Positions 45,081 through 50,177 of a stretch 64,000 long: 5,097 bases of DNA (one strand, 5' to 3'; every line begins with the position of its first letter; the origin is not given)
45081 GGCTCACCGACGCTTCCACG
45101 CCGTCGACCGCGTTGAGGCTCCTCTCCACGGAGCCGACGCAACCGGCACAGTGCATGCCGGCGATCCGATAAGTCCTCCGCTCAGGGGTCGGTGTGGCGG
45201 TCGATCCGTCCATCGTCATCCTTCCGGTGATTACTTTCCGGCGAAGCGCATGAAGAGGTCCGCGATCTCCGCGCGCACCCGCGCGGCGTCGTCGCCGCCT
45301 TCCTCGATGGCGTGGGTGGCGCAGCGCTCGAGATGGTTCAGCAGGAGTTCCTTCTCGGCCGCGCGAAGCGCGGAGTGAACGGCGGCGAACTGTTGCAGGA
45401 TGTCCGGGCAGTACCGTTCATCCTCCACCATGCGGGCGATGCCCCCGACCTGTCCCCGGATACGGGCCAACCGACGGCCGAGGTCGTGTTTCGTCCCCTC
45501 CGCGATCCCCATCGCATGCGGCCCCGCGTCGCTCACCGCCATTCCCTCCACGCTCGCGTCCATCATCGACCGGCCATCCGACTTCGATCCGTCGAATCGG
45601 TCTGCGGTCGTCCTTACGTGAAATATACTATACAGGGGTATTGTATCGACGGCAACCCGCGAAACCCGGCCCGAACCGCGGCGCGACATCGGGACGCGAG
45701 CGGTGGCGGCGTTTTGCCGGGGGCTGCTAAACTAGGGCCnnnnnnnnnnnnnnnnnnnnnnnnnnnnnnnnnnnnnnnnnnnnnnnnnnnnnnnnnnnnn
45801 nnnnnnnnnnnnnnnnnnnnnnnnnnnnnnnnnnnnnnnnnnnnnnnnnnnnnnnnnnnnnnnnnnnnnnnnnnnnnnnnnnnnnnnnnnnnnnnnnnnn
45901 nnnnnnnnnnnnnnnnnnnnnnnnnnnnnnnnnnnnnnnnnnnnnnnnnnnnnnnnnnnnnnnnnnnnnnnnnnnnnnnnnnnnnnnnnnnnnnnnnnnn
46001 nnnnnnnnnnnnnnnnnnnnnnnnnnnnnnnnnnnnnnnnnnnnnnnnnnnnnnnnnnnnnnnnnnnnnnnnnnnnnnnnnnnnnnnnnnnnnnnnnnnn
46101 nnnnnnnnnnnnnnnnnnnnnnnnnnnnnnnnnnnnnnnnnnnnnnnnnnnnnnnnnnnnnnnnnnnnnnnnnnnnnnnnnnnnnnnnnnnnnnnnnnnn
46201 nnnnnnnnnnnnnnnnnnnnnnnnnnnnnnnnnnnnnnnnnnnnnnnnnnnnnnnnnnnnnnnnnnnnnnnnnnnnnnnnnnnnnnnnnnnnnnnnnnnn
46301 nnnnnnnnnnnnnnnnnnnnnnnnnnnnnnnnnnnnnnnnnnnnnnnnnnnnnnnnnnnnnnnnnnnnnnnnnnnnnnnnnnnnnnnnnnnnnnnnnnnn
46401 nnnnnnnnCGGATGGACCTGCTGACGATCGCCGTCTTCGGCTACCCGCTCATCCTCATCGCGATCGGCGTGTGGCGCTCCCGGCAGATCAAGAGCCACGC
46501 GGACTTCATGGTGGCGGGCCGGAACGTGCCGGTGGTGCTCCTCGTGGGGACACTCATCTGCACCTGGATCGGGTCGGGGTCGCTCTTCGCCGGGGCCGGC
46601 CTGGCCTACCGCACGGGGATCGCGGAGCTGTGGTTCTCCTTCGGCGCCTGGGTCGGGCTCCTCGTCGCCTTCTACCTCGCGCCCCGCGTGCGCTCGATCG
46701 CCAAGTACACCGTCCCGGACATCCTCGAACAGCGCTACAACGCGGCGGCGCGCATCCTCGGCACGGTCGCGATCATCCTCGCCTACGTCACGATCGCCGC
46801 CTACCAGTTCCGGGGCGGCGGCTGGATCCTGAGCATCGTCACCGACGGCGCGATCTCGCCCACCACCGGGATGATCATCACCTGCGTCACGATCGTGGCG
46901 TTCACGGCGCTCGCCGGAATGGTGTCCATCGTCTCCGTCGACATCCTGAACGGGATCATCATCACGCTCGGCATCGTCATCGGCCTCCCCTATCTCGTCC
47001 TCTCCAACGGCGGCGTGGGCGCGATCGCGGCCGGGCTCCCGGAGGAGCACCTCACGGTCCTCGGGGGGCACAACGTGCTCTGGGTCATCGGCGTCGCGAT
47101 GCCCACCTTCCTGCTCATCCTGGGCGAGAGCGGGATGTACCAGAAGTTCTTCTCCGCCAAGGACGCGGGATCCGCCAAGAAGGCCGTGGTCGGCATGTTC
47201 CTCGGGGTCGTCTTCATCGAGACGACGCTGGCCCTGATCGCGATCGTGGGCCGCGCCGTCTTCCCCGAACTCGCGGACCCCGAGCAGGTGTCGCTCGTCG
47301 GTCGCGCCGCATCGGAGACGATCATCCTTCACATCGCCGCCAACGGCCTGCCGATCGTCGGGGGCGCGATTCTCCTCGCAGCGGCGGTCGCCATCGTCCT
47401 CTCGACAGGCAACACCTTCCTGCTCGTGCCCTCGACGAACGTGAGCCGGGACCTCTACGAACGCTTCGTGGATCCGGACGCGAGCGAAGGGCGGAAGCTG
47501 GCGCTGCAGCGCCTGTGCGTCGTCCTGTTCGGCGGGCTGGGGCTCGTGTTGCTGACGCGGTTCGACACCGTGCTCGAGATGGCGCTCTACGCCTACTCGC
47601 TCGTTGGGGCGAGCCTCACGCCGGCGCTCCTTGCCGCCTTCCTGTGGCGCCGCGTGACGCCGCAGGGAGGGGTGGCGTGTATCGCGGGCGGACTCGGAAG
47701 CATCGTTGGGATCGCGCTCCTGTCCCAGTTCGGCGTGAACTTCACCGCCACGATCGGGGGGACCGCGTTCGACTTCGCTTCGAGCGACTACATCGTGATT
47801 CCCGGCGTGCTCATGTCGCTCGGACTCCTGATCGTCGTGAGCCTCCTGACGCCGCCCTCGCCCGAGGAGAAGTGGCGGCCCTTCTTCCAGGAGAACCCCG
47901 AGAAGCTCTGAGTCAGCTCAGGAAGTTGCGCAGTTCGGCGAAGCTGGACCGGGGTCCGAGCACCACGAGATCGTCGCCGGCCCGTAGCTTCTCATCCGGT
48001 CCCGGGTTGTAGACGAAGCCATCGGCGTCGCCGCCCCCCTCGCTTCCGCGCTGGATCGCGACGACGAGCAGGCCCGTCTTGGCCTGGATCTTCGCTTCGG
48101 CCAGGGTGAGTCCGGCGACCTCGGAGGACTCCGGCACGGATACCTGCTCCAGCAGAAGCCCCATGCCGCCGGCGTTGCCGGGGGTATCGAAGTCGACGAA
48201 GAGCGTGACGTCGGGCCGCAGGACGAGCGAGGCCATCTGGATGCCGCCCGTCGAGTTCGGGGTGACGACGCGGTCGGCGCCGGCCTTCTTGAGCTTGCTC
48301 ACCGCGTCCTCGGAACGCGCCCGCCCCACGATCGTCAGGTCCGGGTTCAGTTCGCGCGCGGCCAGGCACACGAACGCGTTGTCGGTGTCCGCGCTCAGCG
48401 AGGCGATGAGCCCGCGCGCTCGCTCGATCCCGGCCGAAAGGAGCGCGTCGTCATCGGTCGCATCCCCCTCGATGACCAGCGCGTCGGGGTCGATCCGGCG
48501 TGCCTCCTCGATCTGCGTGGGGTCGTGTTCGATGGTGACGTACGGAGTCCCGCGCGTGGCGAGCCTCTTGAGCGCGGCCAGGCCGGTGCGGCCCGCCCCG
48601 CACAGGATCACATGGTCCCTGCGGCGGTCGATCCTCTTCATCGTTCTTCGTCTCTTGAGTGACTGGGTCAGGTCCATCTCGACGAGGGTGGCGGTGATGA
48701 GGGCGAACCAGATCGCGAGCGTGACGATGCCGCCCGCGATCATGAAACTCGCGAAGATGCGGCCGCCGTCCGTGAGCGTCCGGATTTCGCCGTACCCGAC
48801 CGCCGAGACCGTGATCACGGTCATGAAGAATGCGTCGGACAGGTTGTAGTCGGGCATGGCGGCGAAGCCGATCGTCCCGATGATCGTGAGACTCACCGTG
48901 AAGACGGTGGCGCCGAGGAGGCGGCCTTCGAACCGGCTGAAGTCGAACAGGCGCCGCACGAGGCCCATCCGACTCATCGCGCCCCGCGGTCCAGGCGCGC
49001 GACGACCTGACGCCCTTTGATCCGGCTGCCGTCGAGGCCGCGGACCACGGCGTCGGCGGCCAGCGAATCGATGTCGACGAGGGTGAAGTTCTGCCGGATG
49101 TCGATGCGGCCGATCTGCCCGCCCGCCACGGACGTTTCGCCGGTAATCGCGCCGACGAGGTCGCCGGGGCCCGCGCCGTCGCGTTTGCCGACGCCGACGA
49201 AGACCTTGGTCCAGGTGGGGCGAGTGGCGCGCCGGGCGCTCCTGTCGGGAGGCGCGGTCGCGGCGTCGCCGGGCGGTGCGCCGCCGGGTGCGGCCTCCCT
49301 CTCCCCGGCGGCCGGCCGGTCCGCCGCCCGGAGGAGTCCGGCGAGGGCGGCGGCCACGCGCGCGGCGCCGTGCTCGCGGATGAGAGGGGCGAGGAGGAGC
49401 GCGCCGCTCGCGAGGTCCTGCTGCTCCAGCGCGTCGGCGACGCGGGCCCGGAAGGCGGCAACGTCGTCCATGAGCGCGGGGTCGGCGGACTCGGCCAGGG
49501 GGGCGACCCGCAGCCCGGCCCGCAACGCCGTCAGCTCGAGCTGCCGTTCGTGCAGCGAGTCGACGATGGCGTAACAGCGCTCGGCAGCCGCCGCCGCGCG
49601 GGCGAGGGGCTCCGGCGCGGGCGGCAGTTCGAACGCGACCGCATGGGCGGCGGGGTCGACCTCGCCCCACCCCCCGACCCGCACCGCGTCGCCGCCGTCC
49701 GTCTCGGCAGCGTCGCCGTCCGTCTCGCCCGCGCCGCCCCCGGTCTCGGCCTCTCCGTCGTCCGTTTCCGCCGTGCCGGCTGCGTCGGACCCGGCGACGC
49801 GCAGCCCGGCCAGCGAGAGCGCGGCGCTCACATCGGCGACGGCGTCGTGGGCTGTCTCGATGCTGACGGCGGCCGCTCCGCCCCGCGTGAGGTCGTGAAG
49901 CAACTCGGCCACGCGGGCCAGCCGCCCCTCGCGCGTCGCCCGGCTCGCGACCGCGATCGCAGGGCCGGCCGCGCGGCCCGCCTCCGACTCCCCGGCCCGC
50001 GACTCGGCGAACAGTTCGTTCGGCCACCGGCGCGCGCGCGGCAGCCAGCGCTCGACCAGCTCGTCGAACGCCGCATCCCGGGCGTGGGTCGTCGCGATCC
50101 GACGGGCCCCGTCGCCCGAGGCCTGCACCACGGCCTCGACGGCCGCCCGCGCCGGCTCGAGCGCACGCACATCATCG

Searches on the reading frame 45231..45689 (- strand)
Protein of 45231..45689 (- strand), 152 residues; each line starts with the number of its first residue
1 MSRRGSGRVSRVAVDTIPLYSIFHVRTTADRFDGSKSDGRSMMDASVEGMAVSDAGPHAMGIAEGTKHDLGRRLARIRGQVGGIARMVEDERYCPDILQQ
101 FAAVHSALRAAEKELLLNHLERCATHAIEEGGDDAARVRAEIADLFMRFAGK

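Call 26: search_protein_families(library=pfam, proteins=[window:45231-45689:-], max_evalue=0.0001)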
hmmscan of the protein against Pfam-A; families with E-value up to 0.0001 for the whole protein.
window:45231-45689:- (152 aa): 1 family
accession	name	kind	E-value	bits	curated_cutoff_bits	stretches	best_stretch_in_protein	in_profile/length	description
PF02583.22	Trns_repr_metal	-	1.4e-24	86.7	22.8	1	67-141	2-71/78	Metal-sensitive transcriptional repressor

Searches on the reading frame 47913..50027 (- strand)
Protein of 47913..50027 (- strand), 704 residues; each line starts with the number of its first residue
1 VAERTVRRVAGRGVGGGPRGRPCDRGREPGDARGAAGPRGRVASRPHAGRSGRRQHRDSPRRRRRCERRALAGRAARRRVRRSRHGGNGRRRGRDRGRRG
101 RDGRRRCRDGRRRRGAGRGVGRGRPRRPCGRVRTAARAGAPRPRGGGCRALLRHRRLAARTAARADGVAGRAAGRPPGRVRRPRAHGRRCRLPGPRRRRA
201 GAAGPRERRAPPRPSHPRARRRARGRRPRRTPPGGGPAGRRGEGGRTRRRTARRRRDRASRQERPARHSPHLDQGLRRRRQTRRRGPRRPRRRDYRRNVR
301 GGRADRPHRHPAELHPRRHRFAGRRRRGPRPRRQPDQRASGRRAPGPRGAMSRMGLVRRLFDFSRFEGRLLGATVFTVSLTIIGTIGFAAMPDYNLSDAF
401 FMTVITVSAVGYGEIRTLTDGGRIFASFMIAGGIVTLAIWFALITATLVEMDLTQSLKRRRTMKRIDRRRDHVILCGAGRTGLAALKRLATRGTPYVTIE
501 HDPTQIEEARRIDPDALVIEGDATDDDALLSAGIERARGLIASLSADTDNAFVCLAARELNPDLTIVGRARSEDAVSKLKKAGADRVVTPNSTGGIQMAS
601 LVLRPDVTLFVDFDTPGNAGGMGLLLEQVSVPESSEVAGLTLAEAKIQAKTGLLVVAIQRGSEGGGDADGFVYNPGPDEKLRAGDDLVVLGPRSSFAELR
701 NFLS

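Call 26: search_protein_families(library=pfam, proteins=[window:47913-50027:-], max_evalue=0.0001)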
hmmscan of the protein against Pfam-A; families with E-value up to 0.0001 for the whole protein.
window:47913-50027:- (704 aa): 3 families
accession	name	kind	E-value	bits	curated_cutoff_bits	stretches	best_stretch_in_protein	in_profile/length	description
PF02254.24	TrkA_N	-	2.2e-32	112.2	23.8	1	473-590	1-116/116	TrkA-N domain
PF02080.26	TrkA_C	-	1.8e-14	53.8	27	1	626-703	1-70/71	TrkA-C domain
PF07885.22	Ion_trans_2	-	1.7e-10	41.1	22.5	1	377-449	3-78/79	Ion channel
